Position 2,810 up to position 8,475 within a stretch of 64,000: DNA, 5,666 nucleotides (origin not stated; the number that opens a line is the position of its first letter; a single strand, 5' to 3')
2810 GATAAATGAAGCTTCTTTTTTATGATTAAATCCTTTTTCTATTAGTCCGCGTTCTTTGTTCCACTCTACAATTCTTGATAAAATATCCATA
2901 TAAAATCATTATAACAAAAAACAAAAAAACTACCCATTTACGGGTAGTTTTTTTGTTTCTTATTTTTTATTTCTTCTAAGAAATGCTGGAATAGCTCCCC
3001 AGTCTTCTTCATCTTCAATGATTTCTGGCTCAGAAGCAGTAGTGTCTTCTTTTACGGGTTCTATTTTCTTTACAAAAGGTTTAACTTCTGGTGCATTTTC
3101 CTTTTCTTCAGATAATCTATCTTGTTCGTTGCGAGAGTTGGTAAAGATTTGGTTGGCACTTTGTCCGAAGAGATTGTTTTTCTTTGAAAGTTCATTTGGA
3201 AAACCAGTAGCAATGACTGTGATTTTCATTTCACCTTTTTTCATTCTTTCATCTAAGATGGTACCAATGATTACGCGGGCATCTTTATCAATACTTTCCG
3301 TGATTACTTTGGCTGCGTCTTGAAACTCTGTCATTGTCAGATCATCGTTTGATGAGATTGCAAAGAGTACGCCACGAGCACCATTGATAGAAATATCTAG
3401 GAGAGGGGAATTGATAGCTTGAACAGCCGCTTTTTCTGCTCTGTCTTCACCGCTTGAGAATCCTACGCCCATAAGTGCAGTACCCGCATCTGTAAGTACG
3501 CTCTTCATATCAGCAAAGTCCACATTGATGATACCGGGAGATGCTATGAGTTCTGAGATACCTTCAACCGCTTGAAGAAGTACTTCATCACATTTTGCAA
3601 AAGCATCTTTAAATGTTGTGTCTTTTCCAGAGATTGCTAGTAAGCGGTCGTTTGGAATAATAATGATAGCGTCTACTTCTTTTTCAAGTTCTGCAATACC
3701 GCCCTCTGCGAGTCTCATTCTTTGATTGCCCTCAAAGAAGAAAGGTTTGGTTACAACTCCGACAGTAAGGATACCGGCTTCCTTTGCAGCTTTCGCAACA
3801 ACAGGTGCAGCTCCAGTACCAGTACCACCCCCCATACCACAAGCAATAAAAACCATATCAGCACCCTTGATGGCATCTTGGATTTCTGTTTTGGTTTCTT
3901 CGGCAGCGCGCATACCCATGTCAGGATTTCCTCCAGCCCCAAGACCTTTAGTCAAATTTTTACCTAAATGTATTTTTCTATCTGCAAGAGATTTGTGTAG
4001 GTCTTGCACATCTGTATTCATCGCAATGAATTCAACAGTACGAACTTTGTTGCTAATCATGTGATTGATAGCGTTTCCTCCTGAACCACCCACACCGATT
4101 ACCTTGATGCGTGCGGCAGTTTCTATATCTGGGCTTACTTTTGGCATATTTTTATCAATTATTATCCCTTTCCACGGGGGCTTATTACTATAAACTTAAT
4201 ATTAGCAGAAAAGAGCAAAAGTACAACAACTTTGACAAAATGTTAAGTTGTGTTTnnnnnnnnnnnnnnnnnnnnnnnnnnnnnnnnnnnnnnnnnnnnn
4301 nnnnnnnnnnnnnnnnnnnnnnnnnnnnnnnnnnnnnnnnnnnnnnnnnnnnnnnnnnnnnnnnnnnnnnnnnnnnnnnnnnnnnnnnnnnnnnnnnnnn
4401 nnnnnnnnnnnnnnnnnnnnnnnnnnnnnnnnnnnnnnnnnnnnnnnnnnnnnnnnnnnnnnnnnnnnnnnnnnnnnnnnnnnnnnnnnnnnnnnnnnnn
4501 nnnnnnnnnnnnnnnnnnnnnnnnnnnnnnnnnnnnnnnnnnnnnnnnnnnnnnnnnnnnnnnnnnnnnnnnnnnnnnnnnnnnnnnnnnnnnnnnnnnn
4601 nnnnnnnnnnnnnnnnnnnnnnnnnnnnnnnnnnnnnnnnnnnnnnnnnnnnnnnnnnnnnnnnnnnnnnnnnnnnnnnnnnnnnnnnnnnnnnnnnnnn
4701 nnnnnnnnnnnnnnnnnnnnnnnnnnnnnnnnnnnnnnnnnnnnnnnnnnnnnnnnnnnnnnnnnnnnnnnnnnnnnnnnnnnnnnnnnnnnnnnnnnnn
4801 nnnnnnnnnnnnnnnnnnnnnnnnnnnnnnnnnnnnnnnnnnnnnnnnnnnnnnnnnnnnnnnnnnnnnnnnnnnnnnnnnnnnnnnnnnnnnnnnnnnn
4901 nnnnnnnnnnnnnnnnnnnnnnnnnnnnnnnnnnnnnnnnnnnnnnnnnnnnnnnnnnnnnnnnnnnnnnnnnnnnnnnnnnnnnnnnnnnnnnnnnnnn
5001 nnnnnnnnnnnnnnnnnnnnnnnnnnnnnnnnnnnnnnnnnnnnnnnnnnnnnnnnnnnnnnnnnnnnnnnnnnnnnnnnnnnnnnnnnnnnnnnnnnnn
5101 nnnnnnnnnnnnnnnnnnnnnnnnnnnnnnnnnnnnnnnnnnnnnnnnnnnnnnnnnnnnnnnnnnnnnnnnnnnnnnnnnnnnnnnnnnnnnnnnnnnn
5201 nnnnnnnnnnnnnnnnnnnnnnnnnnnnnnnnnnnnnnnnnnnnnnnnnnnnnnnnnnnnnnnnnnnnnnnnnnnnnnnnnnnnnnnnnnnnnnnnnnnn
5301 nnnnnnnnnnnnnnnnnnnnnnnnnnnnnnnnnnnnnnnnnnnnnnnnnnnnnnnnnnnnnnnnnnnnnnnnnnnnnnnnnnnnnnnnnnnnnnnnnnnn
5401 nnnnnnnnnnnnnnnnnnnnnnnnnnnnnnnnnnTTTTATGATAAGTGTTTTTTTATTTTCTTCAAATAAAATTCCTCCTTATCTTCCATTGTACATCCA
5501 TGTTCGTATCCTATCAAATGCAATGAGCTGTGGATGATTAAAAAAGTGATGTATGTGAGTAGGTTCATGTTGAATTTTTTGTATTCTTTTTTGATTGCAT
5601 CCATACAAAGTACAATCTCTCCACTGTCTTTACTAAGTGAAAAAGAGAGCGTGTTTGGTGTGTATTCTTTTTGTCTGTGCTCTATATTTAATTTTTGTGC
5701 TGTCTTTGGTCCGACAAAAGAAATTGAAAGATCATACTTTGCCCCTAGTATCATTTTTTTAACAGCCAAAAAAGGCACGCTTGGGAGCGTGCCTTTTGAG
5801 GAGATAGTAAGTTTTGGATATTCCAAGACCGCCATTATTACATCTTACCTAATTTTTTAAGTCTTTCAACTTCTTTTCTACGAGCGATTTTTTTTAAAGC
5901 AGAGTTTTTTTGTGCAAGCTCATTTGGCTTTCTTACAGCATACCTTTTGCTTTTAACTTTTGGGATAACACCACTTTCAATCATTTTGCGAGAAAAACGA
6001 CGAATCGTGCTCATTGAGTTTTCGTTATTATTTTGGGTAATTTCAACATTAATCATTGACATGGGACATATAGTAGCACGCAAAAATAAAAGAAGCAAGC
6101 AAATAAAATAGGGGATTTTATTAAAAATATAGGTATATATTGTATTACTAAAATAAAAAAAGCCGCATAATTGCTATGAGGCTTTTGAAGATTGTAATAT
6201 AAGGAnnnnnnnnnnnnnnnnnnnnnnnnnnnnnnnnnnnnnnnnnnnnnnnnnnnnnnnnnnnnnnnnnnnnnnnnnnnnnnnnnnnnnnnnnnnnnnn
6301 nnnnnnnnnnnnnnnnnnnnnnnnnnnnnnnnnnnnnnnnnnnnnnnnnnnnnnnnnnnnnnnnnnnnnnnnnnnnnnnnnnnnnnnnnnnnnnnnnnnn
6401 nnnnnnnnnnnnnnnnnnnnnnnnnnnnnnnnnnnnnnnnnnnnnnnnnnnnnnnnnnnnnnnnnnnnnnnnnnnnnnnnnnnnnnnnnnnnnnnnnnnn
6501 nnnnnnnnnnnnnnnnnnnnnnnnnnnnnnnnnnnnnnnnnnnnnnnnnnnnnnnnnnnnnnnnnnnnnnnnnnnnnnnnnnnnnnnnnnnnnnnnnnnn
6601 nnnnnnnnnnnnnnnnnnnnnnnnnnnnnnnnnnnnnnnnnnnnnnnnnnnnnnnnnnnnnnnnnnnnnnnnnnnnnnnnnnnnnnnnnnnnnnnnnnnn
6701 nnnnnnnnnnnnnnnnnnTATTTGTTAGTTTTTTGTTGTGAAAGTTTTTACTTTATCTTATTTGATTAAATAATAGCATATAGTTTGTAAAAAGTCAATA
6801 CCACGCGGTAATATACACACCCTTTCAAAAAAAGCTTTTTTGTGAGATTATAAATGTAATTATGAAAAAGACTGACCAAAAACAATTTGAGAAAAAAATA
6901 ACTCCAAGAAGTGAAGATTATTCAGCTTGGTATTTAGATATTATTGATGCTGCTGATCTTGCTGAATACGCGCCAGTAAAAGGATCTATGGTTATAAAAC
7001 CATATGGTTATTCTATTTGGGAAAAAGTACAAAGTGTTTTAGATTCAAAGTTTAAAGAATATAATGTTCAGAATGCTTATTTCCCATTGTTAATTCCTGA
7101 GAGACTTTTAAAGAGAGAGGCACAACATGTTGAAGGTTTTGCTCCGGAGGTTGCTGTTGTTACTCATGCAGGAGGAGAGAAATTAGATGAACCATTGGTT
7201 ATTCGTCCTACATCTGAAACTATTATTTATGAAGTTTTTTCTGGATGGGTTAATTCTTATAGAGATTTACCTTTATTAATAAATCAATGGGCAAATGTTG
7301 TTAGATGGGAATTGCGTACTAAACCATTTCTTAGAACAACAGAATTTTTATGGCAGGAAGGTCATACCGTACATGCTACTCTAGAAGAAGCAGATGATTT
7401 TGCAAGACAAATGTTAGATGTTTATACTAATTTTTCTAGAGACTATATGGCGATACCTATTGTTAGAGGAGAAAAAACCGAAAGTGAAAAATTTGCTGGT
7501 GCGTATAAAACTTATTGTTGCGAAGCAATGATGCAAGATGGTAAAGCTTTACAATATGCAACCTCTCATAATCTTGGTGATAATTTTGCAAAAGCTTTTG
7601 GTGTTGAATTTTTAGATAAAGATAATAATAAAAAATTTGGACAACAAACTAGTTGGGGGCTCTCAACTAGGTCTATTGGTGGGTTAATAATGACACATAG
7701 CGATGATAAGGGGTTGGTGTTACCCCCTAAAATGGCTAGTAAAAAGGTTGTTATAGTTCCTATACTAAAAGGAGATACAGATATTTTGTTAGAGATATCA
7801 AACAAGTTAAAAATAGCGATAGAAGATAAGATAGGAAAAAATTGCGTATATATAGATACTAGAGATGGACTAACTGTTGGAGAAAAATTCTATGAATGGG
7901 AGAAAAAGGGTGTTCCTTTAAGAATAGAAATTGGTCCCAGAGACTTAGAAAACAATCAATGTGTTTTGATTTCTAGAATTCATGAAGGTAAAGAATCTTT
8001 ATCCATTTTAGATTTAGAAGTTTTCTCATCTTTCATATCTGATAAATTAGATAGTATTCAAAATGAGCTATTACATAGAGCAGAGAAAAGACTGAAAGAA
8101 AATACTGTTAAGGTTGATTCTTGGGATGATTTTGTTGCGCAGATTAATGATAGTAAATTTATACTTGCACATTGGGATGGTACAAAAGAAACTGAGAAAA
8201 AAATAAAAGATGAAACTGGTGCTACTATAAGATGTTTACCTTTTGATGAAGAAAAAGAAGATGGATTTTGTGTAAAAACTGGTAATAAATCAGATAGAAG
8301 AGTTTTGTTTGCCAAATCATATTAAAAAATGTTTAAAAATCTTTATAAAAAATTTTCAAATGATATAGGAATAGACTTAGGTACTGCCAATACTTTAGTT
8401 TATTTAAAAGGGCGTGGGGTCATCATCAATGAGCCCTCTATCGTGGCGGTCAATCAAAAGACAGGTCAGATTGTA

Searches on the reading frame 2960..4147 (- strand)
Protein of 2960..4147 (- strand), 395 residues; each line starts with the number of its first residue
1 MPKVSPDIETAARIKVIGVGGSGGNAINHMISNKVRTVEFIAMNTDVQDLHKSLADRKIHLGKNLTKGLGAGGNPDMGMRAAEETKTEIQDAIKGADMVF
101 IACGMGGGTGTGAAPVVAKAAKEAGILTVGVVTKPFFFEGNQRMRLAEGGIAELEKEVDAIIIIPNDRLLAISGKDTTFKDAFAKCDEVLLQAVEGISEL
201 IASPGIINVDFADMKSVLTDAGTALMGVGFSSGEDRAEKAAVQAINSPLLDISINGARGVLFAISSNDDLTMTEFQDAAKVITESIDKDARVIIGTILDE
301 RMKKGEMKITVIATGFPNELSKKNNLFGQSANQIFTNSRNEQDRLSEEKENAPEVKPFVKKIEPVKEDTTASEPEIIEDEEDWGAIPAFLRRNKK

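Call 56: search_protein_families(library=pfam, proteins=[window:2960-4147:-], max_evalue=0.001)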
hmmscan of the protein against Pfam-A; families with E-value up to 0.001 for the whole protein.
window:2960-4147:- (395 aa): 2 families
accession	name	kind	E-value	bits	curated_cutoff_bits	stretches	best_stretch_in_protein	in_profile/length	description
PF00091.31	Tubulin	-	7e-50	170.4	33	1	13-173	1-189/190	Tubulin/FtsZ family, GTPase domain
PF12327.13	FtsZ_C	-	7.8e-32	109.9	27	1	222-316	1-94/95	FtsZ family, C-terminal domain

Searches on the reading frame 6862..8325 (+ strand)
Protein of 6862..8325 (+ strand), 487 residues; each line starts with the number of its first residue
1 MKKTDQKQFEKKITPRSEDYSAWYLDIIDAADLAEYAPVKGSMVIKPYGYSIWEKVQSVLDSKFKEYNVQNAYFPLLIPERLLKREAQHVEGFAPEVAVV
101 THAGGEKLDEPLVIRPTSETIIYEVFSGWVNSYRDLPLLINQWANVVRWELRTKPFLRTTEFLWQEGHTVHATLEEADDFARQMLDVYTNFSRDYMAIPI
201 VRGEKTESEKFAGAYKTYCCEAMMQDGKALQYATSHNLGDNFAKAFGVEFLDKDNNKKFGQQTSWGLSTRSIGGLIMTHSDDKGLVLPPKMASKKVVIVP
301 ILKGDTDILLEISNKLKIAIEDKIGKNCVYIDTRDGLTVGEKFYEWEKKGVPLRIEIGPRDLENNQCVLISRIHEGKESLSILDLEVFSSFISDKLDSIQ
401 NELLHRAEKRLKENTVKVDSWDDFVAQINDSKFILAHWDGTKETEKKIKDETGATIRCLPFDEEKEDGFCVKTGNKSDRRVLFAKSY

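Call 10: search_protein_families(library=pfam, proteins=[window:6862-8325:+], max_evalue=0.01)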
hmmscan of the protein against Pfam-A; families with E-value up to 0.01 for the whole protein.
window:6862-8325:+ (487 aa): 3 families
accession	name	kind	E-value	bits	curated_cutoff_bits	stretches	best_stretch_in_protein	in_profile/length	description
PF09180.16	ProRS-C_1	-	1.2e-24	86.6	31.5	1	421-487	1-71/71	Prolyl-tRNA synthetase, C-terminal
PF00587.30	tRNA-synt_2b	-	2.9e-20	73.5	29.3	1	109-273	8-173/179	tRNA synthetase class II core domain (G, H, P, S and T)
PF03129.25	HGTP_anticodon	-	2.4e-09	37.6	21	1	295-385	1-87/94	Anticodon binding domain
